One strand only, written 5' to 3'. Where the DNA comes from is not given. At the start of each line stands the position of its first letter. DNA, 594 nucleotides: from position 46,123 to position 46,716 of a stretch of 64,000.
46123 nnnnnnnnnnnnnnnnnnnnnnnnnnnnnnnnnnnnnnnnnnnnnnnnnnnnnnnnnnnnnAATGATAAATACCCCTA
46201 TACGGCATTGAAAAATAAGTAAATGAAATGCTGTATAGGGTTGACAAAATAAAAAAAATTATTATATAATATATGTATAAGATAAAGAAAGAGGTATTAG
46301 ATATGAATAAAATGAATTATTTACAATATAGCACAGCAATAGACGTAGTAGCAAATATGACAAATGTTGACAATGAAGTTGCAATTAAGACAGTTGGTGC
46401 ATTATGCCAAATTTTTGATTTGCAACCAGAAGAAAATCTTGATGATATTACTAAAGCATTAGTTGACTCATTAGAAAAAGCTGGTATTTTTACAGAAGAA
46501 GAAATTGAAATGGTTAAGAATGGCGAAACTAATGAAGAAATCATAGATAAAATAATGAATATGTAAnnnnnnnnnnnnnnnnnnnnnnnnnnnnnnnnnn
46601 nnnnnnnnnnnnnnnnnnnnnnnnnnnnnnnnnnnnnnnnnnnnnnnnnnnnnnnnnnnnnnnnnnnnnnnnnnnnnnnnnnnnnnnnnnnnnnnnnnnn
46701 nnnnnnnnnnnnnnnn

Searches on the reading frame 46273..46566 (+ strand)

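Call 10: search_protein_families(library=pfam, max_evalue=0.01, proteins=[window:46273-46566:+])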
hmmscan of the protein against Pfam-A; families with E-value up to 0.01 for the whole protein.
window:46273-46566:+ (97 aa): 1 family
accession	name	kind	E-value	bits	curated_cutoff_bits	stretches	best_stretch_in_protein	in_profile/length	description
PF00619.27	CARD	-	0.0039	17.6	23.9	1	60-89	18-47/85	Caspase recruitment domain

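Call 25: search_protein_families(library=phrogs, max_evalue=0.001, proteins=[window:46273-46566:+])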
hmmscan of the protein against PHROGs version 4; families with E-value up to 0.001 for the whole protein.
window:46273-46566:+ (97 aa): 0 families
